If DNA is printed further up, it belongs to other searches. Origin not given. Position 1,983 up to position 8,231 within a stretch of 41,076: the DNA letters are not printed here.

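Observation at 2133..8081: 1982-aa fused HAD / GT2-like / GT4 / TPR / GT2 / TPR protein: a single-polypeptide glycan assembly line next to flagellar genes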

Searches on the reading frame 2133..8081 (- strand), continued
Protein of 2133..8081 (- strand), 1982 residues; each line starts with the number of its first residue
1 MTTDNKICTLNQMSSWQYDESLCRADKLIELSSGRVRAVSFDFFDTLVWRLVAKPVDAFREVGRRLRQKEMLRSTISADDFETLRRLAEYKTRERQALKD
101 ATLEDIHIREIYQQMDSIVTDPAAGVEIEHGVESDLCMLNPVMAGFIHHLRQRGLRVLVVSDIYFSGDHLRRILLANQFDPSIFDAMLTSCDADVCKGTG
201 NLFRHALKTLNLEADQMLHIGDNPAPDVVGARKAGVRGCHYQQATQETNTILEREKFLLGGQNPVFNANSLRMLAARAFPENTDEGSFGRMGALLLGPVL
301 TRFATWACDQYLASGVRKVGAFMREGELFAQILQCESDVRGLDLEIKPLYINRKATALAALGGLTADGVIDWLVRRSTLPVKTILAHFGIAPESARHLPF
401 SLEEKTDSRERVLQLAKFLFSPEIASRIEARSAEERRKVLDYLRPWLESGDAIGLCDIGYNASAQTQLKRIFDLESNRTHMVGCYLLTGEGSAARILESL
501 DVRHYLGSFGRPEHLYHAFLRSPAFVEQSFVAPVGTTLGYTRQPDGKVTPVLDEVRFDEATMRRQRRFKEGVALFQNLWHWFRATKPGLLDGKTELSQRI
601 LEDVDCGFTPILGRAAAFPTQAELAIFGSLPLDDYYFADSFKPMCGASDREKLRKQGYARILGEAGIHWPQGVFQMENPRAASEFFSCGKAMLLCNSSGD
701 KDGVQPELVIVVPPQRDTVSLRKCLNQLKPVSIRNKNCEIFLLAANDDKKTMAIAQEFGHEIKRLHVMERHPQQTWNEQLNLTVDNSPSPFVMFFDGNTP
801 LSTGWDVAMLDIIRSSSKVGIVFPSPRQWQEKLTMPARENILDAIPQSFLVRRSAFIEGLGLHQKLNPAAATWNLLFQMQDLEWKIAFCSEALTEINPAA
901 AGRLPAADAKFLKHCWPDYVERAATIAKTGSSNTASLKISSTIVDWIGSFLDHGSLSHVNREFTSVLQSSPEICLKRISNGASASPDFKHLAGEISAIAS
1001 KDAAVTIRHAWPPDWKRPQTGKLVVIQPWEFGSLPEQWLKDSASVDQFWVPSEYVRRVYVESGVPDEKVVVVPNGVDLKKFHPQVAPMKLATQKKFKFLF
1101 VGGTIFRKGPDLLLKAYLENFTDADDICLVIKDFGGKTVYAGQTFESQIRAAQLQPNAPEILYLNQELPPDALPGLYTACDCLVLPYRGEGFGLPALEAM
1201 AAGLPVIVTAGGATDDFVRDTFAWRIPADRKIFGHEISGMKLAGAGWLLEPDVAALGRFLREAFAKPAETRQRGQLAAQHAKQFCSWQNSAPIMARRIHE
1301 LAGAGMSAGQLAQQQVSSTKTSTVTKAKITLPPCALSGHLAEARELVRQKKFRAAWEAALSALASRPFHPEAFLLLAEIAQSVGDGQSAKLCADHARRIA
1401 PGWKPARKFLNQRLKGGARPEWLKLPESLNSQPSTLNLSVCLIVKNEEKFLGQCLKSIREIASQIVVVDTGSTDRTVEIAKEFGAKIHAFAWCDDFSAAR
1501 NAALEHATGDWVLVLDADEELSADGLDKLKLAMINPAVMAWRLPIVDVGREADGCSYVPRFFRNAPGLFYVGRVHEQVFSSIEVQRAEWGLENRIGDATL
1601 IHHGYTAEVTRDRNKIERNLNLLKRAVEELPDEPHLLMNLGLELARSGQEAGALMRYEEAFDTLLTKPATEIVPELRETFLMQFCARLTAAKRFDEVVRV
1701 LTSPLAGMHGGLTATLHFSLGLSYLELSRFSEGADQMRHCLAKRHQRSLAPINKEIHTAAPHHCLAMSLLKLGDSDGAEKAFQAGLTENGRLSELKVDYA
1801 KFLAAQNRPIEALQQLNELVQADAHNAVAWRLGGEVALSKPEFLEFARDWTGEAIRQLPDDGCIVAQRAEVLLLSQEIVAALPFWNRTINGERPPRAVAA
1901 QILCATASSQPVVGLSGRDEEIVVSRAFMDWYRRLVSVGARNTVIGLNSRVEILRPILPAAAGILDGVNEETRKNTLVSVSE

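Call 9: find_homologous_proteins(query=window:2133-8081:-, max_evalue=1e-10)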
Query window:2133-8081:- (1982 aa): 71 proteins with E <= 1e-10 among 8000 candidates.
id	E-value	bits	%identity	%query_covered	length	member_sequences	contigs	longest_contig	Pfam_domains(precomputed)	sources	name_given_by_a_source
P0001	0.0e+0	4564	100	100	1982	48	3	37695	PF10111.15,PF13641.13,PF00534.27,PF00702.33,PF13432.13,PF13428.13,PF13439.13,PF13242.13,PF00535.33,PF20706.4,PF13692.13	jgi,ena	jgi:glycosyltransferase involved in cell wall biosynthesis/FMN phosphatase YigB (HAD superfamily)/Tf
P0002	0.0e+0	3707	82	99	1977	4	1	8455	PF14559.13,PF10111.15,PF13641.13,PF00534.27,PF00702.33,PF13432.13,PF13439.13,PF00535.33,PF07719.24,PF20706.4,PF13692.13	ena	-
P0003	0.0e+0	2922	66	99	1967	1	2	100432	PF14559.13,PF10111.15,PF13641.13,PF00534.27,PF00702.33,PF13432.13,PF13439.13,PF00535.33,PF07719.24,PF20706.4,PF13692.13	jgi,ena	jgi:glycosyltransferase involved in cell wall biosynthesis/FMN phosphatase YigB (HAD superfamily)/te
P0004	0.0e+0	2807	64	98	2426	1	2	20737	PF14559.13,PF13641.13,PF00534.27,PF00702.33,PF13432.13,PF13439.13,PF13242.13,PF00535.33,PF20706.4,PF13692.13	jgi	jgi:glycosyltransferase involved in cell wall biosynthesis/FMN phosphatase YigB (HAD superfamily)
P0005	0.0e+0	2797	63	99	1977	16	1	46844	PF13419.13,PF14559.13,PF10111.15,PF00534.27,PF00702.33,PF13439.13,PF00535.33,PF07719.24,PF20706.4,PF13692.13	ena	-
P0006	0.0e+0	2774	63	98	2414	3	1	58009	PF00534.27,PF00702.33,PF13439.13,PF00535.33,PF07719.24,PF20706.4,PF13692.13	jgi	jgi:glycosyltransferase involved in cell wall biosynthesis/predicted HAD superfamily hydrolase/tetra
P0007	0.0e+0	2771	63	98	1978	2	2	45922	PF00534.27,PF00702.33,PF13439.13,PF00535.33,PF20706.4,PF13692.13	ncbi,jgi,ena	jgi:glycosyltransferase involved in cell wall biosynthesis/FMN phosphatase YigB (HAD superfamily)/te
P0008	0.0e+0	2753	62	98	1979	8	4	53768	PF14559.13,PF13641.13,PF00534.27,PF00702.33,PF13439.13,PF13242.13,PF00535.33,PF20706.4,PF13692.13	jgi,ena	jgi:glycosyltransferase involved in cell wall biosynthesis/FMN phosphatase YigB (HAD superfamily)/pr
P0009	0.0e+0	2747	62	99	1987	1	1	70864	PF10111.15,PF00702.33,PF13428.13,PF13439.13,PF13242.13,PF00535.33,PF13692.13,PF14559.13,PF00534.27,PF13432.13,PF07719.24,PF20706.4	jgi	jgi:glycosyltransferase involved in cell wall biosynthesis/FMN phosphatase YigB (HAD superfamily)/te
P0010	0.0e+0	2716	61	99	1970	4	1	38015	PF14559.13,PF10111.15,PF00534.27,PF00702.33,PF13432.13,PF13439.13,PF00535.33,PF07719.24,PF20706.4,PF13692.13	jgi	jgi:glycosyltransferase involved in cell wall biosynthesis/FMN phosphatase YigB (HAD superfamily)/Tf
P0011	0.0e+0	2715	61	99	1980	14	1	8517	PF13419.13,PF00534.27,PF00702.33,PF13439.13,PF00535.33,PF07719.24,PF20706.4,PF13692.13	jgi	jgi:glycosyltransferase involved in cell wall biosynthesis/FMN phosphatase YigB (HAD superfamily)/te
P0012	0.0e+0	2692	61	99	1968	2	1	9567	PF00534.27,PF00702.33,PF13439.13,PF13242.13,PF00535.33,PF07719.24,PF20706.4,PF13692.13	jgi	-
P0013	0.0e+0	2681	60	99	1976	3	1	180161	PF13419.13,PF00534.27,PF00702.33,PF13439.13,PF00535.33,PF07719.24,PF20706.4,PF13692.13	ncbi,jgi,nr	ncbi:MAG TPA: glycosyltransferase [Verrucomicrobiae bacterium]|jgi:glycosyltransferase involved in c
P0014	0.0e+0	2671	60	99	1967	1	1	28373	PF14559.13,PF13431.13,PF00534.27,PF00702.33,PF13439.13,PF13242.13,PF00535.33,PF07719.24,PF20706.4,PF13692.13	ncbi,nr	ncbi:MAG TPA: glycosyltransferase [Verrucomicrobiae bacterium]|nr:glycosyltransferase [Verrucomicrob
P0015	0.0e+0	2655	59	100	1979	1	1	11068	PF14559.13,PF23914.2,PF00534.27,PF00702.33,PF13424.13,PF13432.13,PF13242.13,PF00535.33,PF07719.24,PF20706.4,PF13692.13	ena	-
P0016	0.0e+0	2646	60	99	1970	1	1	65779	PF13419.13,PF00534.27,PF00702.33,PF13432.13,PF00535.33,PF07719.24,PF20706.4,PF13692.13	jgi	jgi:glycosyltransferase involved in cell wall biosynthesis/FMN phosphatase YigB (HAD superfamily)/ce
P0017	0.0e+0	2643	60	99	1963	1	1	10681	PF13419.13,PF14559.13,PF00534.27,PF00702.33,PF13439.13,PF00535.33,PF20706.4,PF13692.13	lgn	-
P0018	0.0e+0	2530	57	99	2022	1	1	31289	PF13419.13,PF00534.27,PF00702.33,PF00515.35,PF13439.13,PF13242.13,PF13181.13,PF00535.33,PF07719.24,PF20706.4,PF13692.13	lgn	-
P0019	0.0e+0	2523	61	95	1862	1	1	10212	PF14559.13,PF13641.13,PF00534.27,PF00702.33,PF13439.13,PF00535.33,PF20706.4,PF13692.13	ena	-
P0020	0.0e+0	2432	57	99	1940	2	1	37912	PF14559.13,PF10111.15,PF13641.13,PF00534.27,PF00702.33,PF13439.13,PF00535.33,PF20706.4,PF13692.13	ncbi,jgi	ncbi:MAG TPA: glycosyltransferase [Verrucomicrobiae bacterium]|jgi:glycosyltransferase involved in c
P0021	0.0e+0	2376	57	98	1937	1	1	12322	PF10111.15,PF13641.13,PF00534.27,PF00702.33,PF00535.33,PF20706.4,PF13692.13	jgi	jgi:glycosyltransferase involved in cell wall biosynthesis/FMN phosphatase YigB (HAD superfamily)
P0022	0.0e+0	2362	57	99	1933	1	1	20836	PF14559.13,PF00534.27,PF00702.33,PF13439.13,PF00535.33,PF07719.24,PF20706.4,PF13692.13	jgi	jgi:glycosyltransferase involved in cell wall biosynthesis/FMN phosphatase YigB (HAD superfamily)/Tf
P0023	0.0e+0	2356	56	99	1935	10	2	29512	PF13419.13,PF14559.13,PF00534.27,PF00702.33,PF13428.13,PF13439.13,PF00535.33,PF07719.24,PF20706.4,PF13692.13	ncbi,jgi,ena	jgi:glycosyltransferase involved in cell wall biosynthesis/FMN phosphatase YigB (HAD superfamily)/te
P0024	0.0e+0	2344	56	99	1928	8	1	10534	PF13419.13,PF14559.13,PF00534.27,PF00702.33,PF13439.13,PF00535.33,PF07719.24,PF20706.4,PF13692.13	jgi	jgi:glycosyltransferase involved in cell wall biosynthesis/FMN phosphatase YigB (HAD superfamily)/te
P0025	0.0e+0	2337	56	99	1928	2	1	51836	PF14559.13,PF00534.27,PF00702.33,PF13439.13,PF00535.33,PF07719.24,PF20706.4,PF13692.13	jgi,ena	-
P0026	0.0e+0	2334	56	99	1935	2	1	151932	PF14559.13,PF00534.27,PF00702.33,PF13439.13,PF00535.33,PF07719.24,PF20706.4,PF13692.13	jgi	jgi:glycosyltransferase involved in cell wall biosynthesis/predicted HAD superfamily hydrolase/Tfp p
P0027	0.0e+0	2330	55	99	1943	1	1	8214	PF00534.27,PF00702.33,PF13439.13,PF13242.13,PF00535.33,PF07719.24,PF20706.4,PF13692.13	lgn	-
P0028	0.0e+0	2296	53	99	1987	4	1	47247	PF14559.13,PF23914.2,PF13641.13,PF00534.27,PF00702.33,PF00515.35,PF13439.13,PF00535.33,PF07719.24,PF20706.4,PF13692.13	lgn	-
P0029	0.0e+0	2278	53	99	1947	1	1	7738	PF14559.13,PF23914.2,PF10111.15,PF00534.27,PF00702.33,PF13439.13,PF00535.33,PF07719.24,PF20706.4,PF13692.13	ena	-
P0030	0.0e+0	2273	52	99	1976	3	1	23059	PF14559.13,PF23914.2,PF00534.27,PF00702.33,PF13524.13,PF13439.13,PF00535.33,PF07719.24,PF20706.4,PF13692.13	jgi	jgi:glycosyltransferase involved in cell wall biosynthesis/predicted HAD superfamily hydrolase/Tfp p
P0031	0.0e+0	2267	60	85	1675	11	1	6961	PF00534.27,PF13428.13,PF13439.13,PF00535.33,PF07719.24,PF20706.4,PF13692.13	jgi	-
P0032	0.0e+0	2247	52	98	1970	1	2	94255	PF13419.13,PF14559.13,PF10111.15,PF00534.27,PF00702.33,PF13524.13,PF13439.13,PF13242.13,PF00535.33,PF20706.4,PF13692.13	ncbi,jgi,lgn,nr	ncbi:MAG TPA: glycosyltransferase [Verrucomicrobiae bacterium]|jgi:glycosyltransferase involved in c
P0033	0.0e+0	2239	53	98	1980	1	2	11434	PF13419.13,PF14559.13,PF23914.2,PF13641.13,PF00534.27,PF00702.33,PF13524.13,PF00535.33,PF20706.4,PF13692.13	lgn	-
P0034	0.0e+0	2234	53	98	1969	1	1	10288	PF14559.13,PF00534.27,PF00702.33,PF13432.13,PF13242.13,PF00535.33,PF07719.24,PF20706.4,PF13692.13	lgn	-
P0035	0.0e+0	2193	52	98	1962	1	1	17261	PF13419.13,PF14559.13,PF23914.2,PF13641.13,PF00534.27,PF00702.33,PF13524.13,PF13242.13,PF00535.33,PF20706.4,PF13692.13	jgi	jgi:glycosyltransferase involved in cell wall biosynthesis/FMN phosphatase YigB (HAD superfamily)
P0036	0.0e+0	2166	51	99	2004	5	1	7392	PF13419.13,PF23914.2,PF00702.33,PF13428.13,PF13439.13,PF13242.13,PF00535.33,PF13692.13,PF14559.13,PF00534.27,PF07719.24,PF20706.4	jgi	jgi:glycosyltransferase involved in cell wall biosynthesis/FMN phosphatase YigB (HAD superfamily)/te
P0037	0.0e+0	2144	51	98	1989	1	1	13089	PF14559.13,PF23914.2,PF00534.27,PF00702.33,PF13524.13,PF13428.13,PF13439.13,PF00535.33,PF07719.24,PF20706.4,PF13692.13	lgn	-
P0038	0.0e+0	2141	51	99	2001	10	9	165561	PF13419.13,PF00534.27,PF00702.33,PF13439.13,PF00535.33,PF07719.24,PF20706.4,PF13692.13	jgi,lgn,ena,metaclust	jgi:glycosyltransferase involved in cell wall biosynthesis/FMN phosphatase YigB (HAD superfamily)/te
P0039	0.0e+0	2108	51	98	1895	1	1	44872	PF13419.13,PF00534.27,PF00702.33,PF13524.13,PF13439.13,PF13242.13,PF00535.33,PF07719.24,PF20706.4,PF13692.13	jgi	jgi:glycosyltransferase involved in cell wall biosynthesis/FMN phosphatase YigB (HAD superfamily)/te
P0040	0.0e+0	2100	50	99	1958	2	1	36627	PF23914.2,PF00702.33,PF13524.13,PF13428.13,PF13439.13,PF13242.13,PF00535.33,PF13692.13,PF14559.13,PF00534.27,PF00515.35,PF13432.13,PF13181.13,PF07719.24,PF20706.4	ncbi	-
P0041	0.0e+0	2071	66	70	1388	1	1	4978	PF13419.13,PF00534.27,PF00702.33,PF13242.13,PF20706.4,PF13692.13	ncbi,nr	ncbi:MAG TPA: HAD-IA family hydrolase, partial [Candidatus Baltobacteraceae bacterium]|nr:HAD-IA fam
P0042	0.0e+0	2068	55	85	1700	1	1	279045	PF00534.27,PF00702.33,PF13439.13,PF13242.13,PF00535.33,PF20706.4,PF13692.13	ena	-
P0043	0.0e+0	2055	50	98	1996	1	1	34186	PF13419.13,PF14559.13,PF00534.27,PF00702.33,PF13439.13,PF00535.33,PF07719.24,PF20706.4,PF13692.13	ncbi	-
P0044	0.0e+0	2052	50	99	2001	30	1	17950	PF13419.13,PF14559.13,PF00534.27,PF00702.33,PF13439.13,PF00535.33,PF07719.24,PF20706.4,PF13692.13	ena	-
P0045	0.0e+0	2016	50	99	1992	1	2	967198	PF23914.2,PF00702.33,PF21545.4,PF13428.13,PF00535.33,PF13692.13,PF07721.21,PF14559.13,PF00534.27,PF13424.13,PF07719.24,PF20706.4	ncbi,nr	ncbi:MAG: glycosyltransferase [Verrucomicrobiota bacterium]|nr:glycosyltransferase [Limisphaera sp.]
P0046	0.0e+0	1991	48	99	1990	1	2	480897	PF23914.2,PF00534.27,PF00702.33,PF13439.13,PF00535.33,PF20706.4,PF13692.13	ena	-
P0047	0.0e+0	1982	48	99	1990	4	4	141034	PF14559.13,PF23914.2,PF00534.27,PF00702.33,PF13432.13,PF13439.13,PF00535.33,PF07719.24,PF20706.4,PF13692.13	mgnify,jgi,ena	mgnify:CR=1 FL=1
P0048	0.0e+0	1930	48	98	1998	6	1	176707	PF13419.13,PF23914.2,PF00534.27,PF00702.33,PF13432.13,PF13428.13,PF13439.13,PF00535.33,PF20706.4,PF13692.13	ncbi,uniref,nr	ncbi:glycosyltransferase [Limisphaera ngatamarikiensis]|uniref:Glycosyltransferase n=1 Tax=Limisphae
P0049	0.0e+0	1923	48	99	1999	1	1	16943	PF14559.13,PF00534.27,PF00702.33,PF13432.13,PF13428.13,PF13439.13,PF00535.33,PF07719.24,PF20706.4,PF13692.13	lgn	-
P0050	0.0e+0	1844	47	99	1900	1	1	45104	PF14559.13,PF00534.27,PF00702.33,PF13524.13,PF13439.13,PF13242.13,PF00535.33,PF07719.24,PF20706.4,PF13692.13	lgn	-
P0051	0.0e+0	1822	59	69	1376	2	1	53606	PF13419.13,PF00534.27,PF00702.33,PF13439.13,PF20706.4,PF13692.13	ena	-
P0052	0.0e+0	1794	46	98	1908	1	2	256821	PF13419.13,PF13431.13,PF00702.33,PF13524.13,PF13428.13,PF13439.13,PF00535.33,PF13692.13,PF14559.13,PF00534.27,PF13432.13,PF07719.24,PF20706.4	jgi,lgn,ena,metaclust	metaclust:\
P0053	0.0e+0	1788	54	51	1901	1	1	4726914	PF13419.13,PF13431.13,PF00534.27,PF00702.33,PF00515.35,PF13524.13,PF13439.13,PF00535.33,PF07719.24,PF20706.4,PF13692.13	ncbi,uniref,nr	ncbi:glycosyltransferase [Fontisphaera persica]|uniref:glycosyltransferase n=1 Tax=Fontisphaera pers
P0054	0.0e+0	1744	46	52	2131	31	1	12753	PF14559.13,PF13431.13,PF23914.2,PF13641.13,PF00534.27,PF13428.13,PF13439.13,PF00535.33,PF07719.24,PF20706.4,PF13692.13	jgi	jgi:glycosyltransferase involved in cell wall biosynthesis/tetratricopeptide (TPR) repeat protein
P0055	0.0e+0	1739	63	60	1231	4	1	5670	PF13419.13,PF00534.27,PF00702.33,PF13439.13,PF00535.33,PF20706.4,PF13692.13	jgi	jgi:FMN phosphatase YigB (HAD superfamily)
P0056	0.0e+0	1737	49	46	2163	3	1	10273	PF13419.13,PF13431.13,PF10111.15,PF13506.14,PF00702.33,PF13428.13,PF13242.13,PF00535.33,PF02709.21,PF14559.13,PF13632.13,PF13641.13,PF13432.13,PF07719.24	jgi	-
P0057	0.0e+0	1687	46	50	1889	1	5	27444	PF13419.13,PF14559.13,PF10111.15,PF13641.13,PF00702.33,PF13428.13,PF13242.13,PF00535.33,PF07719.24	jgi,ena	jgi:GT2 family glycosyltransferase/FMN phosphatase YigB (HAD superfamily)/tetratricopeptide (TPR) re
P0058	0.0e+0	1654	50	49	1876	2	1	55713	PF10111.15,PF13641.13,PF00702.33,PF00535.33,PF07719.24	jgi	-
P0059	0.0e+0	1598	50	45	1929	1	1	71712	PF14559.13,PF13632.13,PF10111.15,PF13506.14,PF13641.13,PF00702.33,PF13242.13,PF00535.33,PF14561.13,PF07719.24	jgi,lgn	jgi:GT2 family glycosyltransferase/FMN phosphatase YigB (HAD superfamily)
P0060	0.0e+0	1545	44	49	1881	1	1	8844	PF13419.13,PF13431.13,PF23914.2,PF10111.15,PF00702.33,PF13428.13,PF13242.13,PF00535.33,PF14559.13,PF13641.13,PF13429.13,PF07719.24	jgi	-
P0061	0.0e+0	1454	51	65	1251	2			PF13419.13,PF00534.27,PF00702.33,PF13524.13,PF13439.13,PF13242.13,PF20706.4,PF13692.13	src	-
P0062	0.0e+0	1452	41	65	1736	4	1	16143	PF00534.27,PF00702.33,PF13524.13,PF13439.13,PF13242.13,PF00535.33,PF20706.4,PF13692.13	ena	-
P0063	0.0e+0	1228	48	40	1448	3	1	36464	PF14559.13,PF13632.13,PF23914.2,PF10111.15,PF13641.13,PF00535.33,PF12804.14,PF07719.24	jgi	jgi:GT2 family glycosyltransferase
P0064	1.9e-205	703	38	36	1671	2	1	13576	PF13712.13,PF10111.15,PF13641.13,PF00702.33,PF13242.13,PF00535.33,PF02709.21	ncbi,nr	ncbi:MAG: hypothetical protein JWM04_179, partial [Verrucomicrobiales bacterium]|nr:hypothetical pro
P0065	1.6e-143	498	42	18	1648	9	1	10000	PF10111.15,PF13524.13,PF13439.13,PF00535.33,PF13692.13,PF13641.13,PF00534.27,PF00515.35,PF13424.13,PF13432.13,PF07719.24,PF20706.4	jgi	-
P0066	8.0e-135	469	39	18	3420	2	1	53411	PF14559.13,PF03269.21,PF13641.13,PF00534.27,PF13579.13,PF13524.13,PF13428.13,PF13439.13,PF20706.4,PF13692.13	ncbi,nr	ncbi:MAG TPA: glycosyltransferase [Fibrobacteria bacterium]|nr:glycosyltransferase [Fibrobacteria ba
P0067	2.5e-129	451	37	34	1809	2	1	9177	PF13632.13,PF10111.15,PF13506.14,PF13641.13,PF00702.33,PF00535.33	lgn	-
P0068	7.6e-115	403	46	15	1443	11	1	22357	PF00534.27,PF13524.13,PF13439.13,PF00535.33,PF20706.4,PF13692.13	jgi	jgi:glycosyltransferase involved in cell wall biosynthesis/GT2 family glycosyltransferase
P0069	2.8e-32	129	29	22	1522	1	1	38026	PF13431.13,PF10111.15,PF13524.13,PF13428.13,PF00535.33,PF13374.13,PF14559.13,PF24575.2,PF13641.13,PF00515.35,PF12895.14,PF13424.13,PF13432.13,PF13578.13,PF13181.13,PF07719.24,PF13174.13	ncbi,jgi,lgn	-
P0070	3.0e-16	76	26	27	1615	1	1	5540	PF13641.13,PF00534.27,PF16994.12,PF13439.13,PF00535.33,PF13692.13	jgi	-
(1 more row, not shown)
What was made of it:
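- Checked: An identical protein is in the public collection on 3 contigs (P0001, call 9).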
